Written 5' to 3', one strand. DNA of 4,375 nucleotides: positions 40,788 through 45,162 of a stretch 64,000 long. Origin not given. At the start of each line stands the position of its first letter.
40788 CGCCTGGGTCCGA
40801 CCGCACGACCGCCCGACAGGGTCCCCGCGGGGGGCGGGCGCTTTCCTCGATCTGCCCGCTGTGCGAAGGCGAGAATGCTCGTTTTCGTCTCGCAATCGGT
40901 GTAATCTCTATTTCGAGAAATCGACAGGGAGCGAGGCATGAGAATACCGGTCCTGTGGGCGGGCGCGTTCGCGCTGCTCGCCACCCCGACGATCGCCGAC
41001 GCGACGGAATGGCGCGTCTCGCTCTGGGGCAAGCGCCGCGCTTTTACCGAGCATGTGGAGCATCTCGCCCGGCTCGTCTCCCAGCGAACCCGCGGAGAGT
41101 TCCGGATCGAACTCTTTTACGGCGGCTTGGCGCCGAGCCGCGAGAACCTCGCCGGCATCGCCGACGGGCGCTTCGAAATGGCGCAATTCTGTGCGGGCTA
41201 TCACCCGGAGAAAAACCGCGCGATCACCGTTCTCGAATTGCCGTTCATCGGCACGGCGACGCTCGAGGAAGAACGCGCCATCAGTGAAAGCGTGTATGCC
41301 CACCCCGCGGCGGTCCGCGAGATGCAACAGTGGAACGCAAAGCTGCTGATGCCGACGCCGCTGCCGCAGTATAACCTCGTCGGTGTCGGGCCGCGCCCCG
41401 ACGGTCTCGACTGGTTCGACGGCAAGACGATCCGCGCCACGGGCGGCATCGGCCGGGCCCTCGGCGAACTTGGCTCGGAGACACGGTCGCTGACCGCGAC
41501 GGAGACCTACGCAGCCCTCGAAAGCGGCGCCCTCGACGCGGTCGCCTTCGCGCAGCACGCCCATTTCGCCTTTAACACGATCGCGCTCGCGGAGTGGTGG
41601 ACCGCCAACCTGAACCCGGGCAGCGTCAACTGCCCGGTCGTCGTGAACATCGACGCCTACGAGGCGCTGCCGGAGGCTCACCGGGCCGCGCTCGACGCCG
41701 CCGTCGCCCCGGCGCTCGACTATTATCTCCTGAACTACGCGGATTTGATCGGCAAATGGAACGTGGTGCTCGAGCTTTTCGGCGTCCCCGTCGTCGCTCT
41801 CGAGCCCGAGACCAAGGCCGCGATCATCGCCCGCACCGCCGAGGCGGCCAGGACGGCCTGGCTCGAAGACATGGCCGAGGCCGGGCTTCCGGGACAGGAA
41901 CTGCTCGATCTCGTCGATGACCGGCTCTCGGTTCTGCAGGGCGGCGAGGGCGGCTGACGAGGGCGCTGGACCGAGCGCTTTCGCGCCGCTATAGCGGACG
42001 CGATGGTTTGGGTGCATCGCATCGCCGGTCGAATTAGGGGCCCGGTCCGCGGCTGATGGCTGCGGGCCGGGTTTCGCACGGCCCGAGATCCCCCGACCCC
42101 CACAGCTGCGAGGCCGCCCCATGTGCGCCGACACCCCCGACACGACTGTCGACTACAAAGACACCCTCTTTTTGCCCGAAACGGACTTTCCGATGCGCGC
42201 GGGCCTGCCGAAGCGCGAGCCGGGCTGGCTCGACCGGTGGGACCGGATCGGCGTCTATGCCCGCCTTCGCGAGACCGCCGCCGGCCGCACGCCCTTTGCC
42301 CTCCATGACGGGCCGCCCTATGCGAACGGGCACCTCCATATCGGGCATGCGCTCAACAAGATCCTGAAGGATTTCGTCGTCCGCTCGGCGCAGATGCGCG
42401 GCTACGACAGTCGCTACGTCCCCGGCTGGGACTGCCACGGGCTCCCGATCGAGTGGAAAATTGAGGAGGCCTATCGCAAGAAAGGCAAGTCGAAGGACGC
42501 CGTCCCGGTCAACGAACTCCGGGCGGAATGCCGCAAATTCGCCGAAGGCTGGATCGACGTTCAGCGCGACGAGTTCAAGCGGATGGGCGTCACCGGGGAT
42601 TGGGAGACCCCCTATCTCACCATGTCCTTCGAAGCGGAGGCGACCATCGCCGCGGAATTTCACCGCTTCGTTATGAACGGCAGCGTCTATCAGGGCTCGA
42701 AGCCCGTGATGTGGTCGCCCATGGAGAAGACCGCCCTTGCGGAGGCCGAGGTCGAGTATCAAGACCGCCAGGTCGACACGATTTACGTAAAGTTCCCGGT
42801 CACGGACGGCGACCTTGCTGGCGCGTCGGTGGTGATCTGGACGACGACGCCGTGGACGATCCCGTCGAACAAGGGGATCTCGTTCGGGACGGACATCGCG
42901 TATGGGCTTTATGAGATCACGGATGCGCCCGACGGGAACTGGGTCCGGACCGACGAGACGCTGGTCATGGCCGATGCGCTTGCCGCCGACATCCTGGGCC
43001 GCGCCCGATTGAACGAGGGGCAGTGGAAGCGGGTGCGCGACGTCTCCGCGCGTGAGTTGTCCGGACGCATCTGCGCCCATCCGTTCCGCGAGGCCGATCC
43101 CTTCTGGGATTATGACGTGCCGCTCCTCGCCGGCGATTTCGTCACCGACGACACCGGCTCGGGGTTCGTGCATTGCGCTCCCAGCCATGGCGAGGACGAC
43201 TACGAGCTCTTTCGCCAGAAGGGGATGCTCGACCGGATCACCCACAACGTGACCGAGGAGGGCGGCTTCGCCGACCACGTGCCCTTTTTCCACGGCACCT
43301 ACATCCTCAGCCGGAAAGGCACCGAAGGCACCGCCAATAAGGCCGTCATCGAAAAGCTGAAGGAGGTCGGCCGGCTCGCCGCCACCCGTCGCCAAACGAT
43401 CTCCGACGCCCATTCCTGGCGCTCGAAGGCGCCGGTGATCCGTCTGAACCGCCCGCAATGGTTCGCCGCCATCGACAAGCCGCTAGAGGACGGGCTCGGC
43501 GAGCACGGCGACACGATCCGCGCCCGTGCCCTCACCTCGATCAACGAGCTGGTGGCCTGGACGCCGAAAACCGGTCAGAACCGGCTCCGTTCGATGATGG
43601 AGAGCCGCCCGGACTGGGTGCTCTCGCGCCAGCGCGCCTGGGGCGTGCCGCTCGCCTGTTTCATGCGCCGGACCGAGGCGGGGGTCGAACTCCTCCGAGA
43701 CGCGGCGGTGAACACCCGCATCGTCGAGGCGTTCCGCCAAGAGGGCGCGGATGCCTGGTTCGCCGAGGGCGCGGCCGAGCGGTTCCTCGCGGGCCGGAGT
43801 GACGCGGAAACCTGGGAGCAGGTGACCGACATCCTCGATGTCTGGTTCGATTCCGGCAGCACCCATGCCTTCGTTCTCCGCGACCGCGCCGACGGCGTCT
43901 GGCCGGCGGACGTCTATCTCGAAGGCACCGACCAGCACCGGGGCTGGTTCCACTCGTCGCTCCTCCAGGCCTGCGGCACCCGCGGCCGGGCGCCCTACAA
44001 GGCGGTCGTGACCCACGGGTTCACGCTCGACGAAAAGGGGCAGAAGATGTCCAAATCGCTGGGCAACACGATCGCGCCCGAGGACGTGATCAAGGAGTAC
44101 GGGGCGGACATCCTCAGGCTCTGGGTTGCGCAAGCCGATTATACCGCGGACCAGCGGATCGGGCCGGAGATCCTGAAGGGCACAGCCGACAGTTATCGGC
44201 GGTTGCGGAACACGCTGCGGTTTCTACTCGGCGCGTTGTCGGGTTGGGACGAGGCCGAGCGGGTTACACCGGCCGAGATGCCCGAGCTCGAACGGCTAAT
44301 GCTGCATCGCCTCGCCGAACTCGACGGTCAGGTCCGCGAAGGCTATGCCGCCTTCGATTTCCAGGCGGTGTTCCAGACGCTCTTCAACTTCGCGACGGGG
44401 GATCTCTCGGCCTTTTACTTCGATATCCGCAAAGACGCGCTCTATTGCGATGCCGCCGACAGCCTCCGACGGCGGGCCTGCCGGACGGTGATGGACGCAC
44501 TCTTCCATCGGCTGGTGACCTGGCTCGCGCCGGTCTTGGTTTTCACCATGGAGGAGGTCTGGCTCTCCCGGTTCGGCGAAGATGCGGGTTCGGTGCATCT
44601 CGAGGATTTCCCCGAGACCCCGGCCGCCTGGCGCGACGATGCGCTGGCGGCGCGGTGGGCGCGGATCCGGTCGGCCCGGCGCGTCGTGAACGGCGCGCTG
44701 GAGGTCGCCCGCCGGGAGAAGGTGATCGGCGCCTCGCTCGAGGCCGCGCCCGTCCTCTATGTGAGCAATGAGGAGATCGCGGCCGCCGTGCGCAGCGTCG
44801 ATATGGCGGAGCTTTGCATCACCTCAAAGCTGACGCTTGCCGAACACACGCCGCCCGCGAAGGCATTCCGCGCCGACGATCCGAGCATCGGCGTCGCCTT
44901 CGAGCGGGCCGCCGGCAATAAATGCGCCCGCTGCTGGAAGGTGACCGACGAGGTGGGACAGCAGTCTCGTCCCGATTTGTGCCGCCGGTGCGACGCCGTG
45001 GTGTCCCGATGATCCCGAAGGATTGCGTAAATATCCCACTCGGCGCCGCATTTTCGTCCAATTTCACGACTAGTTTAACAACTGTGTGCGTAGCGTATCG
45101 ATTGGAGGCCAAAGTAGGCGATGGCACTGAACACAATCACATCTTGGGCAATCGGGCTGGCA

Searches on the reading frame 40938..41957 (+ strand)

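Call 86: search_protein_families(library=pfam, proteins=[window:40938-41957:+], max_evalue=0.00001)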
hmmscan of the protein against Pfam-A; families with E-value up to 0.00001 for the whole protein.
window:40938-41957:+ (339 aa): 1 family
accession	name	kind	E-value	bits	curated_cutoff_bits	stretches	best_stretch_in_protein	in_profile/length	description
PF03480.18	DctP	-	9.5e-16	58.4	23.4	1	34-306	9-281/286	Bacterial extracellular solute-binding protein, family 7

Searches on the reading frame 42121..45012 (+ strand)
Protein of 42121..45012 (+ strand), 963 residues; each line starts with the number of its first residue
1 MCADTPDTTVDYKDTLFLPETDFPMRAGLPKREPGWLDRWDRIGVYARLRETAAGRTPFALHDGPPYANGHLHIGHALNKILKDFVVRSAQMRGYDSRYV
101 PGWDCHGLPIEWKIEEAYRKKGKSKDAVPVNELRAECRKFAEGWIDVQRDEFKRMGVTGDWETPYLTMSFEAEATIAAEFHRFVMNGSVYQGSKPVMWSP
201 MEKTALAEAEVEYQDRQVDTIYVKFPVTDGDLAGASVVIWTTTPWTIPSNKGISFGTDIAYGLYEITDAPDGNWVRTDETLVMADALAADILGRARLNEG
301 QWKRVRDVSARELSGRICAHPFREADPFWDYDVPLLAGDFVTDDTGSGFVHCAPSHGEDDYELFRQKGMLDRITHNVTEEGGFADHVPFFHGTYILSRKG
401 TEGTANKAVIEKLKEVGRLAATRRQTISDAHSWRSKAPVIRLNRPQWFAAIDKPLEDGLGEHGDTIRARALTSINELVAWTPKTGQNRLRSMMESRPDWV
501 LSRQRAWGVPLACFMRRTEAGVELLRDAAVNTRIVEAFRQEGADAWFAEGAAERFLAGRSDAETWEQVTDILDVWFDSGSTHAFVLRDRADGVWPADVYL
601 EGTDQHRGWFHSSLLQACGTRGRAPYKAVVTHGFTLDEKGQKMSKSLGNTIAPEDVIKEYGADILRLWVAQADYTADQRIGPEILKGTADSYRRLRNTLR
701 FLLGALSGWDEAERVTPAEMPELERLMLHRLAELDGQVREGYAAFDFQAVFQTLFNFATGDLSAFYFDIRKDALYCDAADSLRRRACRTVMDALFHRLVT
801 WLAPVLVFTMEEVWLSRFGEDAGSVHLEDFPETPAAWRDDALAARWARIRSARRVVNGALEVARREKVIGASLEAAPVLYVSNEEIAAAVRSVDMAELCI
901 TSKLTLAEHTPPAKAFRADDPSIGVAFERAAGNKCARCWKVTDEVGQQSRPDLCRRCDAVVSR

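Call 86: search_protein_families(library=pfam, proteins=[window:42121-45012:+], max_evalue=0.00001)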
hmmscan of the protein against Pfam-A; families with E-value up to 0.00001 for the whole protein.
window:42121-45012:+ (963 aa): 5 families
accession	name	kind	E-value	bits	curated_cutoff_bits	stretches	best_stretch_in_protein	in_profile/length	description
PF00133.28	tRNA-synt_1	-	1.1e-127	426.7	22.7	1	36-680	2-413/414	tRNA synthetases class I (I, L, M and V)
PF08264.19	Anticodon_1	-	6.6e-25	88.2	25.1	1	725-875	2-144/148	Anticodon-binding domain of tRNA ligase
PF09334.17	tRNA-synt_1g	-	5e-20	72.1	20.1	1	66-212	8-136/391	tRNA synthetases class I (M)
PF01406.26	tRNA-synt_1e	-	7.7e-10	39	27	1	631-676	242-287/301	tRNA synthetases class I (C) catalytic domain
PF01921.24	tRNA-synt_1f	-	2e-07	30.7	27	1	630-699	270-339/360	tRNA synthetases class I (K)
